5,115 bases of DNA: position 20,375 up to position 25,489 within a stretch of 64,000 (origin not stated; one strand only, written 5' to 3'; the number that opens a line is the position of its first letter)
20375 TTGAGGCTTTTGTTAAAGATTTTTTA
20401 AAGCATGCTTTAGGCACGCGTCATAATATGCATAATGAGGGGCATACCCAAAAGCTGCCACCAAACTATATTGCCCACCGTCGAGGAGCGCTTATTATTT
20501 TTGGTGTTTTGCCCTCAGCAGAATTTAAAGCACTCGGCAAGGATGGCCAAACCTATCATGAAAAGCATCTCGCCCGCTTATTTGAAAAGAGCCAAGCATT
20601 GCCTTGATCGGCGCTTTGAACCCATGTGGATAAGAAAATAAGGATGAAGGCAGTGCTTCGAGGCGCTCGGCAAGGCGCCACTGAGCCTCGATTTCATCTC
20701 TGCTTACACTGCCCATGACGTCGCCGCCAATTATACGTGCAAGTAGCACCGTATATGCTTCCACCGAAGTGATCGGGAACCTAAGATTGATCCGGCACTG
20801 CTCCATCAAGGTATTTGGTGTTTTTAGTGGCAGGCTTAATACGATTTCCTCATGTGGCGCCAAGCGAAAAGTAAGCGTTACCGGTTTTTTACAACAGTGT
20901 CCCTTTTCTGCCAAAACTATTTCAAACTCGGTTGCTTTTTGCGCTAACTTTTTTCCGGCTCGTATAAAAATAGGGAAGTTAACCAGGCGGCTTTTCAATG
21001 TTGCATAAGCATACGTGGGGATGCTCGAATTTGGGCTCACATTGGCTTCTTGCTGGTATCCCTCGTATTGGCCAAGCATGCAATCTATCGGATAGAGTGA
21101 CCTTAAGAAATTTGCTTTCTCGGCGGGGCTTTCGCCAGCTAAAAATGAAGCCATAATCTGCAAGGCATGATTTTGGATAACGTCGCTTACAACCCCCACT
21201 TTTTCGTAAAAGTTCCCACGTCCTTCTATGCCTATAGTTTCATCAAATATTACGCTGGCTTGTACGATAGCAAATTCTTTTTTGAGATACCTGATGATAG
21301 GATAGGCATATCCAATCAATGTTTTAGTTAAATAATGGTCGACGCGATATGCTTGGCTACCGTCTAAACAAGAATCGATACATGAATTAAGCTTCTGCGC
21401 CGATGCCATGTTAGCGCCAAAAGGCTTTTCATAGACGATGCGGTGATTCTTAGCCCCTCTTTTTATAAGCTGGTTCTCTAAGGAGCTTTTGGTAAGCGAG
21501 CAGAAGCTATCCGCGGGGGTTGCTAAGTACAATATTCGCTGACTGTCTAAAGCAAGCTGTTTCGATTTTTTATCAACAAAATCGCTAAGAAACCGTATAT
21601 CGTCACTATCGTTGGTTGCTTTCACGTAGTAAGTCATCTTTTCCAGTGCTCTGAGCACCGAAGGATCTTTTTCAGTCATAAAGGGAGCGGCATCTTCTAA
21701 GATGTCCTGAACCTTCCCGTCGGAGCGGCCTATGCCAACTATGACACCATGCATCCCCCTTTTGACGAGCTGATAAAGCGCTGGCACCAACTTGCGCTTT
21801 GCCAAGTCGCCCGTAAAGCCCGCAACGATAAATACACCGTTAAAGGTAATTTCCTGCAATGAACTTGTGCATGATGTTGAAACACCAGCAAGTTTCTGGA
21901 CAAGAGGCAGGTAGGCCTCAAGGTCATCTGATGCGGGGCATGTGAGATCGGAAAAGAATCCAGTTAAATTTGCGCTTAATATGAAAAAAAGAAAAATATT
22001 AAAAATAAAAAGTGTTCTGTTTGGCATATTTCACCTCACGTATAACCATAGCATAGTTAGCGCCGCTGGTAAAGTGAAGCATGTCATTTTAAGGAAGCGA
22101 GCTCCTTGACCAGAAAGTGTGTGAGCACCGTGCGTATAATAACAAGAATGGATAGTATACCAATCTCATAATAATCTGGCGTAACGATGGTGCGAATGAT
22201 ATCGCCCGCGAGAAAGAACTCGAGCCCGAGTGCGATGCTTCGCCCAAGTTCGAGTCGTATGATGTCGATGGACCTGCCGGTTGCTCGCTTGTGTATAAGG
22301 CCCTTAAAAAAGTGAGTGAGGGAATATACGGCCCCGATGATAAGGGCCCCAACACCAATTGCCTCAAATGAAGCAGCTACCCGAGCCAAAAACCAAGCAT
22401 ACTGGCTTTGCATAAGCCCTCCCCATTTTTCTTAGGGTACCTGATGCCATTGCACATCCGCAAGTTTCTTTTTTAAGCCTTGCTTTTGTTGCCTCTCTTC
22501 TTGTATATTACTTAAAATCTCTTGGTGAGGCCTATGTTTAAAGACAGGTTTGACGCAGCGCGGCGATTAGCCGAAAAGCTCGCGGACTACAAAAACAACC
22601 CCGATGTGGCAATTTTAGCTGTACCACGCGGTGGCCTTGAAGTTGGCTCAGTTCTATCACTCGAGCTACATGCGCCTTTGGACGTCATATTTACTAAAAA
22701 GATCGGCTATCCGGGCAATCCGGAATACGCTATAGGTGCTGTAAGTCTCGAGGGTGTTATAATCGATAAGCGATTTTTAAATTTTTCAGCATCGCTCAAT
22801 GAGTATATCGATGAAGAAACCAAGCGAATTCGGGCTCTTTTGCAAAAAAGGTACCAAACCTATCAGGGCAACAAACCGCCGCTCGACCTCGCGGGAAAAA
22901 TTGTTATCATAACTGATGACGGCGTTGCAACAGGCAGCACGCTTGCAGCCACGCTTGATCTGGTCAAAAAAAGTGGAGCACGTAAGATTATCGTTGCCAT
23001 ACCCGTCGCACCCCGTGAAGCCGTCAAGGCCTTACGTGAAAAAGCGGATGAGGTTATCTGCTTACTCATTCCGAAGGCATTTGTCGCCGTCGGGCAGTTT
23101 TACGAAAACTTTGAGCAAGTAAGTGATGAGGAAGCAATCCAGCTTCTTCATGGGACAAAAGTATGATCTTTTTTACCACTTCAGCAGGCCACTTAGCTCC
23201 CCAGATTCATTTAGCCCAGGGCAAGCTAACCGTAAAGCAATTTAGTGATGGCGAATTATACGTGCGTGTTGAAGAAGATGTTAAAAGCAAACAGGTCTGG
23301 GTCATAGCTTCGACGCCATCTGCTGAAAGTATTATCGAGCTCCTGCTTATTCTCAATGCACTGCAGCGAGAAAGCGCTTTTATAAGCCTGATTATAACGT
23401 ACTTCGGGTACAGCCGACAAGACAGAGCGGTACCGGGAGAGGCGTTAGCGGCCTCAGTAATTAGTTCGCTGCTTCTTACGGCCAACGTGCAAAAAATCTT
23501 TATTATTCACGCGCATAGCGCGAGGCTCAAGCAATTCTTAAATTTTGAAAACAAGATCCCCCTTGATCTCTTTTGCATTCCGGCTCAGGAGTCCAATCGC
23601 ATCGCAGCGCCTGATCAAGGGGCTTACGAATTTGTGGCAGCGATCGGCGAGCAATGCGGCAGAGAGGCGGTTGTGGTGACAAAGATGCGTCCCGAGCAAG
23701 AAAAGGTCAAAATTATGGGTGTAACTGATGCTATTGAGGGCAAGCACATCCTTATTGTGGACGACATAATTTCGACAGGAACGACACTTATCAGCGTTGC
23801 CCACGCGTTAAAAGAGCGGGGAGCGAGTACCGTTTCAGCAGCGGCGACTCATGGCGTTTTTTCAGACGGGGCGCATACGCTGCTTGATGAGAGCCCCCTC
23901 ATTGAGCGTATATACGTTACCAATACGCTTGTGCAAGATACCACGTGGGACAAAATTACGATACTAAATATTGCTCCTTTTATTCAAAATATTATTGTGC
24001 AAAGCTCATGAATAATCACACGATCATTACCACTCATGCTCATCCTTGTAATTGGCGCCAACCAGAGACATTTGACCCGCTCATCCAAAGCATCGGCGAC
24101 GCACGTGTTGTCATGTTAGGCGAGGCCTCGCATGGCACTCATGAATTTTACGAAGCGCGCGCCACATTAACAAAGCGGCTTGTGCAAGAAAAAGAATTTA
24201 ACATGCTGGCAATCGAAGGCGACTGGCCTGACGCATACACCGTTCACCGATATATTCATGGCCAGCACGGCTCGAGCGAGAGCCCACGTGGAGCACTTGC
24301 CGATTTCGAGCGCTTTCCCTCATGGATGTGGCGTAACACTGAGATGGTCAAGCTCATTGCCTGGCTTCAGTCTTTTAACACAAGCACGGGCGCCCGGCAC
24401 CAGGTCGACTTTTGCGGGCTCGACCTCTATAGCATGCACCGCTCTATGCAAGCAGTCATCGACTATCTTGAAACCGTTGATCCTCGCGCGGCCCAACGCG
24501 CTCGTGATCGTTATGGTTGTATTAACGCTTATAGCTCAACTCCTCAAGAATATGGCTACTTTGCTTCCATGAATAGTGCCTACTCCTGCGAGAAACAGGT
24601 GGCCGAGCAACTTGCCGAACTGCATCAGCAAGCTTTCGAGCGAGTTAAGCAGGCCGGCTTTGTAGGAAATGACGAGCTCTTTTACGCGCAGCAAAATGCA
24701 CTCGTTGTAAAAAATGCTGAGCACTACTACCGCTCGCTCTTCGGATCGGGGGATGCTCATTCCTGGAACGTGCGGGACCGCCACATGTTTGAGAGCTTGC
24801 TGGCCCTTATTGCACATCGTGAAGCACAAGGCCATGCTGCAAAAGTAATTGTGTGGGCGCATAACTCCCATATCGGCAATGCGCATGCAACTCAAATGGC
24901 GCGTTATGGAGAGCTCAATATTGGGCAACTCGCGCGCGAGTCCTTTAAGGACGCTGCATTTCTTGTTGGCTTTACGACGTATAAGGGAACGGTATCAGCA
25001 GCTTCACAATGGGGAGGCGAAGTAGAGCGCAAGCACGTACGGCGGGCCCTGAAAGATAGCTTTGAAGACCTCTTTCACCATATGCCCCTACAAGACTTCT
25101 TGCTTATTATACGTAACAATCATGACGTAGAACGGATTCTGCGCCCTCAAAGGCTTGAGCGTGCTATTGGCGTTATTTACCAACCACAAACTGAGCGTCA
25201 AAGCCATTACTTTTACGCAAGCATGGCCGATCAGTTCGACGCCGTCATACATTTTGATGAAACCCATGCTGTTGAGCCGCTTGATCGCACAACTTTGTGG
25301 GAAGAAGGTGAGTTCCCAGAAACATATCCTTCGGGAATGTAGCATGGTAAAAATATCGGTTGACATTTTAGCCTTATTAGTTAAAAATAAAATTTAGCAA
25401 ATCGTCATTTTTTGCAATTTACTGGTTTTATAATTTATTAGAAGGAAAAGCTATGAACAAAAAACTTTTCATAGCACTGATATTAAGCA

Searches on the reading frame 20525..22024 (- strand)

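Call 56: search_protein_families(library=pfam, proteins=[window:20525-22024:-], max_evalue=0.00001)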
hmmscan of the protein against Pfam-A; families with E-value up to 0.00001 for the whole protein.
window:20525-22024:- (499 aa): 2 families
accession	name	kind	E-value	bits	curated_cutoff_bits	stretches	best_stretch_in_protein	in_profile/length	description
PF02781.21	G6PD_C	-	1.2e-34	120.1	27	1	252-475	18-284/296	Glucose-6-phosphate dehydrogenase, C-terminal domain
PF00479.28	G6PD_N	-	7.7e-34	118.4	22.1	1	66-237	1-181/183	Glucose-6-phosphate dehydrogenase, NAD binding domain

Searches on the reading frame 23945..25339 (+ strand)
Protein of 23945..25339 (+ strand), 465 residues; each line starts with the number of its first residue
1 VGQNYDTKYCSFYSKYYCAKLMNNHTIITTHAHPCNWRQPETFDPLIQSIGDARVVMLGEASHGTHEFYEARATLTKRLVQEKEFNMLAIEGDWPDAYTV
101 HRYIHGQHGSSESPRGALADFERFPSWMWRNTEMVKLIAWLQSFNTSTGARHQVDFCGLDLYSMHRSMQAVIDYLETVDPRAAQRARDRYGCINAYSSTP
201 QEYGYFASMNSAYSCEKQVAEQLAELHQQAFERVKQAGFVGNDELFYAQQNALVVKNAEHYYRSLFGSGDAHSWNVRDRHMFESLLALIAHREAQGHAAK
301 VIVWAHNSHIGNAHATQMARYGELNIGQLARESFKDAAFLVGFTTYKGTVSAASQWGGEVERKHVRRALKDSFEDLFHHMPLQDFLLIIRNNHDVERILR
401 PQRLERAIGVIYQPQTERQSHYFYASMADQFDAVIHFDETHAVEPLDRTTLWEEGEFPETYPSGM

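Call 56: search_protein_families(library=pfam, proteins=[window:23945-25339:+], max_evalue=0.00001)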
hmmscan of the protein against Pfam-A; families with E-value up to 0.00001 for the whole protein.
window:23945-25339:+ (465 aa): 1 family
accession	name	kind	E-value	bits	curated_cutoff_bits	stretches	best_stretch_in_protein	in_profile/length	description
PF05139.19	Erythro_esteras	-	6e-124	414.8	26.4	1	80-440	1-358/358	Erythromycin esterase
